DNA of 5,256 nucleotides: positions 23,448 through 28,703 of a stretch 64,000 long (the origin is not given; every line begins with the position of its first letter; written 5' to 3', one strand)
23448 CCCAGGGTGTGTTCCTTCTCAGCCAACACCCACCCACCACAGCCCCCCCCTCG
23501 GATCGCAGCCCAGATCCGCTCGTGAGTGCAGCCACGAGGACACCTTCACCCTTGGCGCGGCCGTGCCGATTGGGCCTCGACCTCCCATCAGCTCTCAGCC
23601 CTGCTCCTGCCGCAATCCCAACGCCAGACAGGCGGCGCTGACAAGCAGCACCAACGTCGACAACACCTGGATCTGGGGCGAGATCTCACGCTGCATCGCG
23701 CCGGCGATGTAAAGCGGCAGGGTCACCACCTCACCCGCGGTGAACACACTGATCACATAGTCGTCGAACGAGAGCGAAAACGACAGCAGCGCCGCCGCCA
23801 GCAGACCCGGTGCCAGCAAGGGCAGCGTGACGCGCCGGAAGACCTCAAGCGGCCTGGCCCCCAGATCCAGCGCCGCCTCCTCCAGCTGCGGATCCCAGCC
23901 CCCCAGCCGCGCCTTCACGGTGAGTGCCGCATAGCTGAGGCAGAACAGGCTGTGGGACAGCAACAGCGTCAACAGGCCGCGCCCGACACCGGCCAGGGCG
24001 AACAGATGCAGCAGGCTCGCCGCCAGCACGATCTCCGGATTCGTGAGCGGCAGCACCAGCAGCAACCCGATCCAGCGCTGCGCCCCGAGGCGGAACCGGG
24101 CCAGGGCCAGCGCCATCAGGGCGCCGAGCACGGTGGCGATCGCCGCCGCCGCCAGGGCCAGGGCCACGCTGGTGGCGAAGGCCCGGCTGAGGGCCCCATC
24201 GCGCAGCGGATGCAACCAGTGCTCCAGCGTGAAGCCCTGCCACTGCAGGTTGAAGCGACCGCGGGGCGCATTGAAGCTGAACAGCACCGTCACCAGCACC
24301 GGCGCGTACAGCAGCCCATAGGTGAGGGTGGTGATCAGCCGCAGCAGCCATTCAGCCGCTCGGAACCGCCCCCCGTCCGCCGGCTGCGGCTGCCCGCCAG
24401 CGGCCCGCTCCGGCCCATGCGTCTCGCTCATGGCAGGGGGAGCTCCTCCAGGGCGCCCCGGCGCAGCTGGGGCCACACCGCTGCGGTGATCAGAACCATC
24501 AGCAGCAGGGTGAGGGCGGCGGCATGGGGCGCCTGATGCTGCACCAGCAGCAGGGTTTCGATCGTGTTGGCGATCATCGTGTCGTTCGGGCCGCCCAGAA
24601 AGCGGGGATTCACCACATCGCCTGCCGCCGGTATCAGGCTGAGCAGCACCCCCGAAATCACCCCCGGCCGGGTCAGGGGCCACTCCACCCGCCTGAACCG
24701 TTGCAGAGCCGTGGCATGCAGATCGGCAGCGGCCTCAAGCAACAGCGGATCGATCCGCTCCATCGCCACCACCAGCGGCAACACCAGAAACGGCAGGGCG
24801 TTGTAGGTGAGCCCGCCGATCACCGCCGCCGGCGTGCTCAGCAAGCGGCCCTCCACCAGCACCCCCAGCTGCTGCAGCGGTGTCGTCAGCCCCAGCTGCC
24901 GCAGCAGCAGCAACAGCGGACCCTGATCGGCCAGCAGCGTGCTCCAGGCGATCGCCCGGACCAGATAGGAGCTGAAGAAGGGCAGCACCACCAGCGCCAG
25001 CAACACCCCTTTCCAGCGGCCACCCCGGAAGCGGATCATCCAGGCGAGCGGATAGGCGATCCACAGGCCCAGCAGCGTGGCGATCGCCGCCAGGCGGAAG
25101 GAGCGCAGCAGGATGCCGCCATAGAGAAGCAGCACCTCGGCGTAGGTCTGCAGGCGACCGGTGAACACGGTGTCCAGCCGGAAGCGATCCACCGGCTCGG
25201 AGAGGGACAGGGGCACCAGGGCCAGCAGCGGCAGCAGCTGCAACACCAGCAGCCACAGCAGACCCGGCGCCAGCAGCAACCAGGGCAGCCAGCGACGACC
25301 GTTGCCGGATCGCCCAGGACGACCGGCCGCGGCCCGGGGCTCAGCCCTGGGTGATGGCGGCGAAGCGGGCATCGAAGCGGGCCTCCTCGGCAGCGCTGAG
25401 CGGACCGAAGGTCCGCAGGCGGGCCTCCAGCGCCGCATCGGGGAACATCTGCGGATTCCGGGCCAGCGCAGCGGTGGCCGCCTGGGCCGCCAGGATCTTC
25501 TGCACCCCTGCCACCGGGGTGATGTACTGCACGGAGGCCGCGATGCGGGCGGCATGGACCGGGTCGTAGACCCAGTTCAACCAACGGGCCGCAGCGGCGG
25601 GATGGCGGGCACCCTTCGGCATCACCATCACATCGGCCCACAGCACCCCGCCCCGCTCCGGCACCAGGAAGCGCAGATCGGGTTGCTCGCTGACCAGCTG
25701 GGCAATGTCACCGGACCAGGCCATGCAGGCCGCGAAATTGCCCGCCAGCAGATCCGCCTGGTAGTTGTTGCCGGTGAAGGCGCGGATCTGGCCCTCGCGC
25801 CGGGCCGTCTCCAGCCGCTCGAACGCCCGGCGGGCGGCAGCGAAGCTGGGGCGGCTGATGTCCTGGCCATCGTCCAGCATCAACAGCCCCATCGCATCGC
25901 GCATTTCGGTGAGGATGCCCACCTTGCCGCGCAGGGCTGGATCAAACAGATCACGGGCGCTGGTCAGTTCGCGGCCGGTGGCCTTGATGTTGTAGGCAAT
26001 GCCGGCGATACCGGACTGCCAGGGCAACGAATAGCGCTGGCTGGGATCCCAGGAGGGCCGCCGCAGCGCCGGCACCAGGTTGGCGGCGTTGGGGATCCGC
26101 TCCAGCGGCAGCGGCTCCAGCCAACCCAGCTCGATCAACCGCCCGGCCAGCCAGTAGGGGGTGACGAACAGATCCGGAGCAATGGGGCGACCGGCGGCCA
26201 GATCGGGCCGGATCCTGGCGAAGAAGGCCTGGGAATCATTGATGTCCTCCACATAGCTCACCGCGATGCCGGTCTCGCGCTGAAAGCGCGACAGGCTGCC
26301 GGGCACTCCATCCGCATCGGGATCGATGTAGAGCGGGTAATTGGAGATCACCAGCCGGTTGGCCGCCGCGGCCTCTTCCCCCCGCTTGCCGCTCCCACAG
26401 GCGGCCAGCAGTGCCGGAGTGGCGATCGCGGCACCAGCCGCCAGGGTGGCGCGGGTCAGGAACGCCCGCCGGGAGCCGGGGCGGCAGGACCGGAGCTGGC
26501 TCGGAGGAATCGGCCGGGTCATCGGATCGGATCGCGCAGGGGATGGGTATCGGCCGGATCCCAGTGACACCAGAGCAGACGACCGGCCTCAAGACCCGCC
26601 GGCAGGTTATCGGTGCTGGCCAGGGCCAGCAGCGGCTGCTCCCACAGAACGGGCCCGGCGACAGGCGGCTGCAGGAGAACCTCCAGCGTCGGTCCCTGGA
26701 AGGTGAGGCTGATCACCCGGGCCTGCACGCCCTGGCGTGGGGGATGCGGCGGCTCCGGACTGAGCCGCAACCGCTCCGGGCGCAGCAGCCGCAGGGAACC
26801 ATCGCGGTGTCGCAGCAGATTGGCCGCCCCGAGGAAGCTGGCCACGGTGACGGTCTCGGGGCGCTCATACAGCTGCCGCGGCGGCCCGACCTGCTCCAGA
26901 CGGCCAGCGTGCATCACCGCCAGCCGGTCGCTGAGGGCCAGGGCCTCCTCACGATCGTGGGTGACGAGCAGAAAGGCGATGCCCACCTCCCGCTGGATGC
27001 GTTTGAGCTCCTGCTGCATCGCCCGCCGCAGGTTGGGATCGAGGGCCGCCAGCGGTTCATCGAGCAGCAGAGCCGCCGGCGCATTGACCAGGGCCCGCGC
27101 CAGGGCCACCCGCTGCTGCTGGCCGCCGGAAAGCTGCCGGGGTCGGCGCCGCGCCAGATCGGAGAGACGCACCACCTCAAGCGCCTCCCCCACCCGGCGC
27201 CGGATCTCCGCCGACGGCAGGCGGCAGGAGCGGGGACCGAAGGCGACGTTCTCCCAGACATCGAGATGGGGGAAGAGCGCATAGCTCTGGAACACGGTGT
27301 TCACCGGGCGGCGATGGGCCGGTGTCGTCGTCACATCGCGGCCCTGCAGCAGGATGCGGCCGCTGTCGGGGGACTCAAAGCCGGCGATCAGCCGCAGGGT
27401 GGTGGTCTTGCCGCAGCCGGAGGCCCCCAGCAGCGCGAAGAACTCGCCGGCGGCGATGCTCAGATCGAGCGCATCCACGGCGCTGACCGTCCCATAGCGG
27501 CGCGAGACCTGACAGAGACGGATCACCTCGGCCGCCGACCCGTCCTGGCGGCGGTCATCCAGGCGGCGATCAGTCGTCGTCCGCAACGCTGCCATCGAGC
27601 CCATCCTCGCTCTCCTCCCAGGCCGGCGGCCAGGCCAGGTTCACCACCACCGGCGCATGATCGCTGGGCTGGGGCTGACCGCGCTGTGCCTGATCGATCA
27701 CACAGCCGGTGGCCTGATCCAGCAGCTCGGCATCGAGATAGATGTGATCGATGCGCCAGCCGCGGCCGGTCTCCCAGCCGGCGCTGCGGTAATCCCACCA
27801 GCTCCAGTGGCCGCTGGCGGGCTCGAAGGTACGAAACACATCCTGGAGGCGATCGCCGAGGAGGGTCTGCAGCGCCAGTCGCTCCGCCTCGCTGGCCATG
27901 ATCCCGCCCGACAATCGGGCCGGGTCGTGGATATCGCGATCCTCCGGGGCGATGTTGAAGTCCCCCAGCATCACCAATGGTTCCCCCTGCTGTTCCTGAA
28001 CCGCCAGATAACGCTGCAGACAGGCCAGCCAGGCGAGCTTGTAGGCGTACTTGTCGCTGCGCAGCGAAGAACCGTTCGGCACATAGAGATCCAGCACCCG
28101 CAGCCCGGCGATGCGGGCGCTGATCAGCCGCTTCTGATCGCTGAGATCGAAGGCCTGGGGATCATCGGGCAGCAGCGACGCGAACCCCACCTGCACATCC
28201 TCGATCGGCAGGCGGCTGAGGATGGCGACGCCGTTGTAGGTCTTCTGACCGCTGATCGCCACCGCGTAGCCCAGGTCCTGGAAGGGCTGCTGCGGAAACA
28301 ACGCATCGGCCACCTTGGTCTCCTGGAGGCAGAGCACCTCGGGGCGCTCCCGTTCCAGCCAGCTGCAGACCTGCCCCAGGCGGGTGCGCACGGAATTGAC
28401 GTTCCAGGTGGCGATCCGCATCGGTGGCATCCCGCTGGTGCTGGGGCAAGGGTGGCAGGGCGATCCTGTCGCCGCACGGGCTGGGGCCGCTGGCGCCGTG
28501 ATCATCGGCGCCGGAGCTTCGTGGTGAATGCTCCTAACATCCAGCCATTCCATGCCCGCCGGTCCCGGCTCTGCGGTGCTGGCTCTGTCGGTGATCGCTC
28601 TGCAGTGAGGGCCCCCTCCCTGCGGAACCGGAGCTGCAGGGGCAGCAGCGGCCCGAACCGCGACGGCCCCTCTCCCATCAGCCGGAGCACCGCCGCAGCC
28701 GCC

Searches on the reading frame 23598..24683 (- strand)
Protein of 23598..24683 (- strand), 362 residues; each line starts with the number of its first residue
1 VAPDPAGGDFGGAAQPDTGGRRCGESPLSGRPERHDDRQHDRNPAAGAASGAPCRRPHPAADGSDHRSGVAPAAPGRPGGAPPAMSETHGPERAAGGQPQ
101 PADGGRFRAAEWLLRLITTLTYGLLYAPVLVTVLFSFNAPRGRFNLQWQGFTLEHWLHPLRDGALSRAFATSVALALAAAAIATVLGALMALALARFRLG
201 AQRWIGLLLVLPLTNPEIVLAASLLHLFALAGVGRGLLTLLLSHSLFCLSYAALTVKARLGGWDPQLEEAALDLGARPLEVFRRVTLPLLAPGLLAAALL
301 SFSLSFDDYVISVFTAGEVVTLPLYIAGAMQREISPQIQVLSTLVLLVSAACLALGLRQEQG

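Call 29: search_protein_families(library=ncbifam, proteins=[window:23598-24683:-], max_evalue=0.00001)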
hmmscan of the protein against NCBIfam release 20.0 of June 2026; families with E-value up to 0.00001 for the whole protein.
window:23598-24683:- (362 aa): 21 families
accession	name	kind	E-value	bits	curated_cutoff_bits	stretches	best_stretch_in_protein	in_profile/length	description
NF007047.0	PRK09500.1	equivalog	2.1e-57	194.6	326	1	115-353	8-245/257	spermidine/putrescine ABC transporter permease PotC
NF007889.0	PRK10592.1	equivalog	8.5e-45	153.5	476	1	115-349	13-253/281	putrescine ABC transporter permease PotI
NF043073.1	MMSYN1_0195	equivalog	1.9e-41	142.2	1250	1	124-350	16-238/1021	spermidine/putrescine ABC transporter permease/substrate-binding protein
TIGR01581.1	Mo_ABC_porter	hypoth_equivalog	4.9e-19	68.7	210.3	1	157-354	11-223/225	ABC transporter permease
TIGR03255.1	PhnV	equivalog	2.4e-17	63.5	358.7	1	122-353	24-256/270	2-aminoethylphosphonate ABC transport system, membrane component PhnV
NF011624.0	PRK15050.1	equivalog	5.5e-16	58.5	247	1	265-334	189-259/297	2-aminoethylphosphonate ABC transporter permease subunit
TIGR00969.1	3a0106s02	subfamily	4.3e-15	55.9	240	1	147-353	41-263/272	sulfate ABC transporter permease subunit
TIGR02141.1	modB_ABC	equivalog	5.2e-15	55.6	182.6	1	172-354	3-200/208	molybdate ABC transporter permease subunit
TIGR02139.1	permease_CysT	equivalog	8.6e-15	55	246.1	1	144-349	27-248/265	sulfate ABC transporter permease subunit CysT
TIGR03262.1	PhnU2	equivalog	1.6e-13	50.2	593.25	1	126-323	19-219/546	putative 2-aminoethylphosphonate ABC transporter permease subunit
NF008208.0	PRK10971.1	equivalog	1e-11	44.8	415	1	158-320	49-223/277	sulfate/thiosulfate ABC transporter permease CysT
NF006939.0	PRK09421.1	equivalog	1.9e-11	43.8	262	1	168-313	11-169/230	molybdate ABC transporter permease subunit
TIGR03226.1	PhnU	equivalog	6.7e-10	38.9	283.45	1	258-349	200-292/311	2-aminoethylphosphonate ABC transporter permease subunit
TIGR02140.1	permease_CysW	equivalog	2.3e-09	37.1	329.1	1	153-353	33-249/261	sulfate ABC transporter permease subunit CysW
NF007044.0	PRK09497.1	equivalog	6.8e-09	35.6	348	1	124-309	22-222/285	spermidine/putrescine ABC transporter permease PotB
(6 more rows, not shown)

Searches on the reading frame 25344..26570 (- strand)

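Call 29: search_protein_families(library=ncbifam, proteins=[window:25344-26570:-], max_evalue=0.00001)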
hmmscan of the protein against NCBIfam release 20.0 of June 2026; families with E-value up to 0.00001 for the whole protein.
window:25344-26570:- (409 aa): 3 families
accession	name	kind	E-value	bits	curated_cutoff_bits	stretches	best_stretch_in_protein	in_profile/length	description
NF007048.0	PRK09501.1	equivalog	9e-22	77.4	582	1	71-379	27-318/348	spermidine/putrescine ABC transporter substrate-binding protein PotD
NF007962.0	PRK10682.1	equivalog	1.2e-20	73.9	636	2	260-387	219-347/370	spermidine/putrescine ABC transporter substrate-binding protein PotF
NF041888.1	ABC_SBP_YdcS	equivalog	7.9e-11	41.4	725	1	274-349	244-319/379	putative ABC transporter substrate-binding protein YdcS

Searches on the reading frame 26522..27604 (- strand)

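Call 29: search_protein_families(library=ncbifam, proteins=[window:26522-27604:-], max_evalue=0.00001)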
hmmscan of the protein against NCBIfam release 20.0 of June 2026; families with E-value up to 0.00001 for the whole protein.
window:26522-27604:- (361 aa): 182 families (the best 25 are shown)
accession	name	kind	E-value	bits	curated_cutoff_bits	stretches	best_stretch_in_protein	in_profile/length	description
NF006987.0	PRK09452.1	equivalog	2e-108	362.4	482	1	19-265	9-255/378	spermidine/putrescine ABC transporter ATP-binding protein PotA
TIGR01187.1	potA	subfamily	2e-98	329.4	355.6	1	58-265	1-208/325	polyamine ABC transporter ATP-binding protein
NF043075.1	MMSYN1_0197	equivalog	6.3e-94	314.7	550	1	27-264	2-239/341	spermidine/putrescine ABC transporter ATP-binding protein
TIGR03265.1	PhnT2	equivalog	7.7e-93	311.5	457.7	1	27-282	4-259/353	putative 2-aminoethylphosphonate ABC transporter ATP-binding protein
TIGR03258.1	PhnT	equivalog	7.8e-89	298.2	499.15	1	24-265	5-247/359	2-aminoethylphosphonate ABC transport system ATP-binding subunit PhnT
NF008621.0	PRK11607.1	equivalog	6.3e-83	278.7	613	1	25-264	17-256/377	putrescine ABC transporter ATP-binding subunit PotG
NF008513.0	PRK11432.1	equivalog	2.3e-82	276.7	496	1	26-265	5-244/351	ferric ABC transporter ATP-binding protein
NF008653.0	PRK11650.1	subfamily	1.9e-80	270.6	432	1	28-265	4-244/357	sn-glycerol-3-phosphate ABC transporter ATP-binding protein UgpC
TIGR00968.1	3a0106s01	subfamily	2.6e-79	266.1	342.75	1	28-264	1-237/237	sulfate ABC transporter ATP-binding protein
NF040840.2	tungstate_WtpC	equivalog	2.7e-78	263.7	440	1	28-265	2-238/347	tungstate ABC transporter ATP-binding protein WtpC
NF040933.2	ABC_arch_GlcV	equivalog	8.2e-74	248.6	450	1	36-265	15-249/357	glucose ABC transporter ATP-binding protein GlcV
NF008105.0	PRK10851.1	equivalog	9.1e-69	231.9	502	1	28-266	3-245/362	sulfate/thiosulfate ABC transporter ATP-binding protein CysA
NF008233.0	PRK11000.1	equivalog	3.9e-68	229.9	568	1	28-262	4-238/369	maltose/maltodextrin ABC transporter ATP-binding protein MalK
TIGR01186.1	proV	subfamily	7.8e-61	206.2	326.6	1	38-267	4-239/363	betaine/proline/choline family ABC transporter ATP-binding protein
TIGR02142.1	modC_ABC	equivalog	3.4e-54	184.4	285.05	1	33-252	5-226/353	molybdenum ABC transporter ATP-binding protein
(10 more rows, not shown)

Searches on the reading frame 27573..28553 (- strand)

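Call 29: search_protein_families(library=ncbifam, proteins=[window:27573-28553:-], max_evalue=0.00001)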
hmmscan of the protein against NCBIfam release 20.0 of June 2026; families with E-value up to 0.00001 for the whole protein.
window:27573-28553:- (327 aa): 4 families
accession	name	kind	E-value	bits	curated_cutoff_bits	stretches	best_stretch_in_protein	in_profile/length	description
TIGR00195.1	exoDNase_III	equivalog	2.7e-81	273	182.55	1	45-305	1-253/254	exodeoxyribonuclease III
TIGR00633.1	xth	equivalog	2.2e-76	256.8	99.05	1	45-306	1-254/255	exodeoxyribonuclease III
NF008733.0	PRK11756.1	equivalog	5.7e-54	183.1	280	1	45-306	1-267/269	exodeoxyribonuclease III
NF010489.0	PRK13911.1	equivalog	7.2e-18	65.2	503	1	45-306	1-249/250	exodeoxyribonuclease III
